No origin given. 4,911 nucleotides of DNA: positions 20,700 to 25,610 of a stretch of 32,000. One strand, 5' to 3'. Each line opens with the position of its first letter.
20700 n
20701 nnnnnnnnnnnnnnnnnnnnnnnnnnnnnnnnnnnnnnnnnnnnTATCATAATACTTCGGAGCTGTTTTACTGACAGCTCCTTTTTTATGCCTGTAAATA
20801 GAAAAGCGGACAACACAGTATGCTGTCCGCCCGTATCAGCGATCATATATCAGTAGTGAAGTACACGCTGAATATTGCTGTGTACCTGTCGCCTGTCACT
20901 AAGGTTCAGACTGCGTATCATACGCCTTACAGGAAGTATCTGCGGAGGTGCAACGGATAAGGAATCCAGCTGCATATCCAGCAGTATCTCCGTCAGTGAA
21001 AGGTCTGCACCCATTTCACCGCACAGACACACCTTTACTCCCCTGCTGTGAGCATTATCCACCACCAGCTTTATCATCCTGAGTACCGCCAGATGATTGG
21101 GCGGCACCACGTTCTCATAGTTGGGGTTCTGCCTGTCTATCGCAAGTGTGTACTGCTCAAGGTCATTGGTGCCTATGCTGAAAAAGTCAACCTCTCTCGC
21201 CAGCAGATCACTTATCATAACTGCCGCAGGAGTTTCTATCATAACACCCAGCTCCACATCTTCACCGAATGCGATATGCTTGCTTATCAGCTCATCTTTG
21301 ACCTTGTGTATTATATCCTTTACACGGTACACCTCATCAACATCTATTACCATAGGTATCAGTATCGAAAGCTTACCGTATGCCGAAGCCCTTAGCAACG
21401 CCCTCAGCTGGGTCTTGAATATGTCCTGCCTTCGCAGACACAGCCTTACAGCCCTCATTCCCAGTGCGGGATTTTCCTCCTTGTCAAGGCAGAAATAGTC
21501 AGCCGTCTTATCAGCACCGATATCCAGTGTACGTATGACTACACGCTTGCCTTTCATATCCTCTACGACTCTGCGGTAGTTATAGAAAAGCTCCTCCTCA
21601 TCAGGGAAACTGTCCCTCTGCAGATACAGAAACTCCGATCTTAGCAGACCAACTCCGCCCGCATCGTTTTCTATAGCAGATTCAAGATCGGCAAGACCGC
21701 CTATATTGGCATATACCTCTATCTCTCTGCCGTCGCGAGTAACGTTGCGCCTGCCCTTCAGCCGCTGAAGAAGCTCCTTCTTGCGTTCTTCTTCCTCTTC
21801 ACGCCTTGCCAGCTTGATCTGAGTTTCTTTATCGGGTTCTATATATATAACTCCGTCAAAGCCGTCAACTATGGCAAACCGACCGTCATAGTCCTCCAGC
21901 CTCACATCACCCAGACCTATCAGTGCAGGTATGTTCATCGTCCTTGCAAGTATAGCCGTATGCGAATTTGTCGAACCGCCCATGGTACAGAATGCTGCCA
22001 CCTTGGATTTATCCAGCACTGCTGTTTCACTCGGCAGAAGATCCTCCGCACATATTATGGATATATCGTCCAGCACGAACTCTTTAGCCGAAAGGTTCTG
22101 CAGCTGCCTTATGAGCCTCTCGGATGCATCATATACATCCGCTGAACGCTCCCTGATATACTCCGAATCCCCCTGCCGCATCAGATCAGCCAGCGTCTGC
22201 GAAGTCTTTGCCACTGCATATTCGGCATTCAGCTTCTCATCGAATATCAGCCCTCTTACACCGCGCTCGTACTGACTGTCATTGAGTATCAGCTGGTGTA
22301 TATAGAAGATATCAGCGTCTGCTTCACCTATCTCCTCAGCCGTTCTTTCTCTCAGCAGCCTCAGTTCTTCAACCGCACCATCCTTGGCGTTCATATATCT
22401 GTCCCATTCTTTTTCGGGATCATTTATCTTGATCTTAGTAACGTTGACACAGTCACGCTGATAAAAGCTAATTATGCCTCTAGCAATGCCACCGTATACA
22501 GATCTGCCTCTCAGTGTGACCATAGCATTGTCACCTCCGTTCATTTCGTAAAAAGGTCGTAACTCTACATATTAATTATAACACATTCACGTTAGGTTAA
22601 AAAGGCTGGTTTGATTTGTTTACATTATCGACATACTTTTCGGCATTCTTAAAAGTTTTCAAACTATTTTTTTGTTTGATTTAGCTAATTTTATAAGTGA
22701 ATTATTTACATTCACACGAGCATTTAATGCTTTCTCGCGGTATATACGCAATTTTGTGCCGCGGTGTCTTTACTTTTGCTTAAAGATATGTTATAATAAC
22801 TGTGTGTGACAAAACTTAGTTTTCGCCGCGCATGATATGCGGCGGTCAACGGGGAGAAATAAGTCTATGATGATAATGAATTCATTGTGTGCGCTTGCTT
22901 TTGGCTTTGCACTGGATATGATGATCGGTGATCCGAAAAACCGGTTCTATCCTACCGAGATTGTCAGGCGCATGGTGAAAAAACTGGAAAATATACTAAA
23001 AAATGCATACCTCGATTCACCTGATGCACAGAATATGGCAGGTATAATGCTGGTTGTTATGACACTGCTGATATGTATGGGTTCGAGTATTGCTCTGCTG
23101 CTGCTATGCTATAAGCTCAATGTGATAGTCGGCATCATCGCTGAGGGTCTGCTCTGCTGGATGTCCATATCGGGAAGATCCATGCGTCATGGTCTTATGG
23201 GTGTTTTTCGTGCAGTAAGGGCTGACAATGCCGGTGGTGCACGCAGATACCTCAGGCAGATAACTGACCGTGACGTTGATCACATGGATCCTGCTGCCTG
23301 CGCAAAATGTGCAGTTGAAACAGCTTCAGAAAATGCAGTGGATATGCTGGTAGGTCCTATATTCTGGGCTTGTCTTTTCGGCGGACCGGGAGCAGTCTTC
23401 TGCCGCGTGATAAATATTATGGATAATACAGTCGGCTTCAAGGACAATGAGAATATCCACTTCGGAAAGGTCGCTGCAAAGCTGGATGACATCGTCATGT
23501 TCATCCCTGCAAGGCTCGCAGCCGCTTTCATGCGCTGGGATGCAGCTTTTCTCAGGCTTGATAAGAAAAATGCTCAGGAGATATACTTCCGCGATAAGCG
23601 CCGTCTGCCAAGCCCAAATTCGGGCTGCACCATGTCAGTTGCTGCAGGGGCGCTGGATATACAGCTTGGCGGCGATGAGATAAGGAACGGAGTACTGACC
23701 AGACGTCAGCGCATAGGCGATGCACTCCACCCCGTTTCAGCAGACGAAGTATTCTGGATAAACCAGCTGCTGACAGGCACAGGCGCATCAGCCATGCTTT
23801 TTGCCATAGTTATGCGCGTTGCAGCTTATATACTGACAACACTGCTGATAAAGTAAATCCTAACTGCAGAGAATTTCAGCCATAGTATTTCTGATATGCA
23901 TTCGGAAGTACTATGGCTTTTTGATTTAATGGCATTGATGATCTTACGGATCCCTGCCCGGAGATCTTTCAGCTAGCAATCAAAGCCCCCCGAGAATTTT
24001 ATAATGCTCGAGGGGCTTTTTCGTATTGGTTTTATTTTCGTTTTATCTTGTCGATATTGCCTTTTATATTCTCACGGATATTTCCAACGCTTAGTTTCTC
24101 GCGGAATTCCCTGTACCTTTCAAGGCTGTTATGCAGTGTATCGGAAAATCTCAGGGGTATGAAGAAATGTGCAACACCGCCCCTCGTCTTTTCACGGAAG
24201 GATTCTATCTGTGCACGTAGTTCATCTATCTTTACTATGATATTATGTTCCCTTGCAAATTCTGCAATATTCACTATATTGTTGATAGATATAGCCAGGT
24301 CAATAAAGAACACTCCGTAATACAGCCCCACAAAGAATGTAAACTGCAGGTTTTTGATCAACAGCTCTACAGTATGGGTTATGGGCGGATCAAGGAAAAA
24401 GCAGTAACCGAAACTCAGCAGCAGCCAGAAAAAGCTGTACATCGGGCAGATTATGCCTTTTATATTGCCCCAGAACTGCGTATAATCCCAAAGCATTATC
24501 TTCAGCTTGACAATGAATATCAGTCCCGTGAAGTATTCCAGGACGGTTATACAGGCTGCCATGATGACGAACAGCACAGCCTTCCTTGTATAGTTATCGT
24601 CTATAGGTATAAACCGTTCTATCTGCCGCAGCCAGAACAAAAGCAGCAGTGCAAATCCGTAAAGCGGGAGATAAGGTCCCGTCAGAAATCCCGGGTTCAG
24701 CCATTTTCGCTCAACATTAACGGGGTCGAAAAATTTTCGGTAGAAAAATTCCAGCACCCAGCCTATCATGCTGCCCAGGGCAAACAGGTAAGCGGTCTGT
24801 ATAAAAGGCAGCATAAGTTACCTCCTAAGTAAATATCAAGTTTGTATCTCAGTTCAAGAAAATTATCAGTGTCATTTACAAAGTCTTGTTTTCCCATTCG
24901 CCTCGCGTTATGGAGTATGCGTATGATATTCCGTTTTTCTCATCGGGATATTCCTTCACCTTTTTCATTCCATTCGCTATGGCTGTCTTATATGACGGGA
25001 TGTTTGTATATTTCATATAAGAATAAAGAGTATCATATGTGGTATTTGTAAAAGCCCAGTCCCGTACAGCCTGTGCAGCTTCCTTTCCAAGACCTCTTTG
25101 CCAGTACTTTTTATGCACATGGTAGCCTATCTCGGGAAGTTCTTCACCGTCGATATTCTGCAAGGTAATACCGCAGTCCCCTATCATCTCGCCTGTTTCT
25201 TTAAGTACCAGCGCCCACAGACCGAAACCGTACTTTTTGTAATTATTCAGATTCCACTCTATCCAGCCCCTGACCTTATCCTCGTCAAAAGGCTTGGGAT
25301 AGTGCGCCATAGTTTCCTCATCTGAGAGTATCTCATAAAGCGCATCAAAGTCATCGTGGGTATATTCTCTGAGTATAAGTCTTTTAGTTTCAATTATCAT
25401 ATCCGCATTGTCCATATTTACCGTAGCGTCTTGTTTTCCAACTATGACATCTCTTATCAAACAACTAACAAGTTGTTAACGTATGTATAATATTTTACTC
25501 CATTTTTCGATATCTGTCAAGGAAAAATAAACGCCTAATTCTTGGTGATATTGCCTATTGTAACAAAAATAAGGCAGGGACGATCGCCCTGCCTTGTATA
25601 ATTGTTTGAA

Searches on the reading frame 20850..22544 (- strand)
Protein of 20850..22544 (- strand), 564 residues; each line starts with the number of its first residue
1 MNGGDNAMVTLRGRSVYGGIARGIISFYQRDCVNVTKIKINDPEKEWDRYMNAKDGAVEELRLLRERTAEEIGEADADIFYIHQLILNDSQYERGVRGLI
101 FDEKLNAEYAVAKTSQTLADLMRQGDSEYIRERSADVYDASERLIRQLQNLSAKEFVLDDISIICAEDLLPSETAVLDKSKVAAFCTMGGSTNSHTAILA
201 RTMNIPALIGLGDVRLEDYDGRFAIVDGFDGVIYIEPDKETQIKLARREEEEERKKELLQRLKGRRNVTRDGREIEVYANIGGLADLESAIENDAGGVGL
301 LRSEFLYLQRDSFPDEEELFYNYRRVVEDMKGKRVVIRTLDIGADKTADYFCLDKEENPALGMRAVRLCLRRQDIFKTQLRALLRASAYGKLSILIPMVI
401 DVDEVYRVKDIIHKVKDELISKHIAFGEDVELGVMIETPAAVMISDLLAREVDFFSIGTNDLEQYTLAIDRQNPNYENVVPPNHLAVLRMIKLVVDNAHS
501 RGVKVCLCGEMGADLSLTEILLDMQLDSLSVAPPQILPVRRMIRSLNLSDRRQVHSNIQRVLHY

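Call 81: search_protein_families(library=pfam, proteins=[window:20850-22544:-], max_evalue=0.00001)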
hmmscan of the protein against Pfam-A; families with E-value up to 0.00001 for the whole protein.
window:20850-22544:- (564 aa): 3 families
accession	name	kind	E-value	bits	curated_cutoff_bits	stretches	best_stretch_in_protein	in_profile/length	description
PF02896.24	PEP-utilizers_C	-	3.6e-104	348.5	22.8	1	258-547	3-292/293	PEP-utilising enzyme, PEP-binding domain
PF05524.18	PEP-utilisers_N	-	1.7e-23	83.5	24.4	1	12-133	1-121/121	PEP-utilising enzyme, N-terminal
PF00391.29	PEP-utilizers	-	1.2e-18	66.9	23.1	1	162-231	5-72/72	PEP-utilising enzyme, mobile domain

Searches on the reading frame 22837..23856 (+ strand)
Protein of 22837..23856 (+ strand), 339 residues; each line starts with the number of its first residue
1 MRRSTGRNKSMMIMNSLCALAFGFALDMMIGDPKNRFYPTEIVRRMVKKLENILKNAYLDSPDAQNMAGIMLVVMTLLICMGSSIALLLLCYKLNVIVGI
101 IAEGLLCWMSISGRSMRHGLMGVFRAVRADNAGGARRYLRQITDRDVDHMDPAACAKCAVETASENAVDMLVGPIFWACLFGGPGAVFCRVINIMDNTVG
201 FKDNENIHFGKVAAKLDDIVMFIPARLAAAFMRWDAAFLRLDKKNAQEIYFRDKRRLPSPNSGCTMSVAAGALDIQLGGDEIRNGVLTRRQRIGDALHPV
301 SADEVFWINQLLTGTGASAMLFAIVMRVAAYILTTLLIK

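Call 82: search_protein_families(library=pfam, proteins=[window:22837-23856:+], max_evalue=0.00001)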
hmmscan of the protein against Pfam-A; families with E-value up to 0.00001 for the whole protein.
window:22837-23856:+ (339 aa): 1 family
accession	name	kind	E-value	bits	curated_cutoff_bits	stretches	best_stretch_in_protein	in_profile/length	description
PF03186.18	CobD_Cbib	-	9e-76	255.3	34.4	1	20-307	1-277/282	CobD/Cbib protein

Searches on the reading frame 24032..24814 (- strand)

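Call 82: search_protein_families(library=pfam, proteins=[window:24032-24814:-], max_evalue=0.00001)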
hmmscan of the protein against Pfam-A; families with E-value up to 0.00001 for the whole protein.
window:24032-24814:- (260 aa): 1 family
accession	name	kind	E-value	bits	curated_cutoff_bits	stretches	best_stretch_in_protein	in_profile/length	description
PF06541.16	ABC_trans_CmpB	-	8.9e-32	110.8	25.9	1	10-177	2-151/151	Putative ABC-transporter type IV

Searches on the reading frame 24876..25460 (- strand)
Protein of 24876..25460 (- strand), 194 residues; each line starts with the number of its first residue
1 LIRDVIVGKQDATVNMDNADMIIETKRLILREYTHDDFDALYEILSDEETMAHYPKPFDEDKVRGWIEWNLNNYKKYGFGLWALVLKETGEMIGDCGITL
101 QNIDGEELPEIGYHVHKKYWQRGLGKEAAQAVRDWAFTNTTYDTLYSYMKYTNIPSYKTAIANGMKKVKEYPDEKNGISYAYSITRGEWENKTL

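Call 82: search_protein_families(library=pfam, proteins=[window:24876-25460:-], max_evalue=0.00001)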
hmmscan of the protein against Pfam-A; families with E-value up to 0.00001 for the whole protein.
window:24876-25460:- (194 aa): 2 families
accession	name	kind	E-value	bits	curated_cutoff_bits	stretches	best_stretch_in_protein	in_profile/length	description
PF13302.13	Acetyltransf_3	-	9.7e-33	114.2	25.4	1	27-166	1-138/138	Acetyltransferase (GNAT) domain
PF00583.31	Acetyltransf_1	-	2.7e-09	37.8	20.7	1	39-155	2-106/116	Acetyltransferase (GNAT) family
